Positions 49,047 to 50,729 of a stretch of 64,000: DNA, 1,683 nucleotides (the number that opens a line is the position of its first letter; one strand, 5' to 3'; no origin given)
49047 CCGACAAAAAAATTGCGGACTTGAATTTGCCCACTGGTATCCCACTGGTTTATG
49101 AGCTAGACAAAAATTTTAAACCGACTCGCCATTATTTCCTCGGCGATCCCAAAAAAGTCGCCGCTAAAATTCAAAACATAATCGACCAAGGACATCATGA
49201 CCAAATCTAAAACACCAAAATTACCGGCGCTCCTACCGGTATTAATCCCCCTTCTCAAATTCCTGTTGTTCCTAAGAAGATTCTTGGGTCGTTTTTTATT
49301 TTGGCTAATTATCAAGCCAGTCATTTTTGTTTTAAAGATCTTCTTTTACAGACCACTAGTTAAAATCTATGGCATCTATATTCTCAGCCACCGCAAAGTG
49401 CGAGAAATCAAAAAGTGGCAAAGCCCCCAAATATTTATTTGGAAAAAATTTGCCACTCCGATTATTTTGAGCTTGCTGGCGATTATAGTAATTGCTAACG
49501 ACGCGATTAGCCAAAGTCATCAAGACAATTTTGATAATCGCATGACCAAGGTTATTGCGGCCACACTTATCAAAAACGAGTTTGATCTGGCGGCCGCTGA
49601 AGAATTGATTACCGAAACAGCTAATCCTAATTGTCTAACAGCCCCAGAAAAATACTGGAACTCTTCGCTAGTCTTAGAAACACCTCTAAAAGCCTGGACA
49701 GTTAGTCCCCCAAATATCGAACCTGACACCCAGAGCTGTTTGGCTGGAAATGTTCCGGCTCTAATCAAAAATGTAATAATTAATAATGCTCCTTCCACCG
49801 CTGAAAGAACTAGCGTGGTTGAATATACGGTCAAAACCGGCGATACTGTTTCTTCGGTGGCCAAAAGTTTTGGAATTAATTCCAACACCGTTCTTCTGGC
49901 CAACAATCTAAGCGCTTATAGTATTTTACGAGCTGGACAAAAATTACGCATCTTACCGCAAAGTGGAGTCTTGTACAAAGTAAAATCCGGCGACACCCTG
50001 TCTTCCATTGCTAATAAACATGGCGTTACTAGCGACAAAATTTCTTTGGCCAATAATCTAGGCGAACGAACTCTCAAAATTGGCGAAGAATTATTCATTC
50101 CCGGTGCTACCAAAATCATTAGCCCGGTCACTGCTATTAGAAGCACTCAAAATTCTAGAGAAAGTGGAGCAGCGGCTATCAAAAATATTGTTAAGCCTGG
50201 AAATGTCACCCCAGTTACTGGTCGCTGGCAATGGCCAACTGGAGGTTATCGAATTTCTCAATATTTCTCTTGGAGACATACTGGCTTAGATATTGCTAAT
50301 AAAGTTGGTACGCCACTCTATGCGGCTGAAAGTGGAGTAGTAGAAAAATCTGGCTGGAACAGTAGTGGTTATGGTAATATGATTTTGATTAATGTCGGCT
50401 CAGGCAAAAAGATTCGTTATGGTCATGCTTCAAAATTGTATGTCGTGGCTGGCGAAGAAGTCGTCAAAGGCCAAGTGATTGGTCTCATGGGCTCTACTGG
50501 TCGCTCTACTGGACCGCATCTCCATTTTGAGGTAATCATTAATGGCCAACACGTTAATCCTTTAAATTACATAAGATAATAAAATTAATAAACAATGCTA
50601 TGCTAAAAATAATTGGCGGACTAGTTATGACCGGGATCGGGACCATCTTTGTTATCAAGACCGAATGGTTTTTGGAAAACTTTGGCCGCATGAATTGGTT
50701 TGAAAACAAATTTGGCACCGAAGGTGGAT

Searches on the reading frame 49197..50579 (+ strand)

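Call 39: search_protein_families(library=pfam, proteins=[window:49197-50579:+], max_evalue=0.001)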
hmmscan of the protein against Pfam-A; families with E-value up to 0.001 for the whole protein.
window:49197-50579:+ (460 aa): 6 families
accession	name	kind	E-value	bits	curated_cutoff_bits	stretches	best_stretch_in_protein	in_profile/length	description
PF01551.29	Peptidase_M23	-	5.1e-31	107.2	28.7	1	361-455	3-96/96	Peptidase family M23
PF01476.26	LysM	-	2.9e-28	98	20.9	2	260-302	1-43/43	LysM domain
PF23473.1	LysM3_LYK4_5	-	2.4e-14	53.5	29.3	2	209-243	4-38/48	LYK4/5 LysM3 domain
PF23446.1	LysM1_NFP_LYK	-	7.4e-07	30.4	36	0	216-250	16-51/60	NFP/LYK LysM1 domain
PF23472.1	LysM2_CERK1_LYK3_4_5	-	9.2e-06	25.9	27.4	0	255-302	3-54/56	LYK3/4/5 LysM2 domain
PF23577.1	LysM_RLK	-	0.0007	20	27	0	260-280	3-23/44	LysM domain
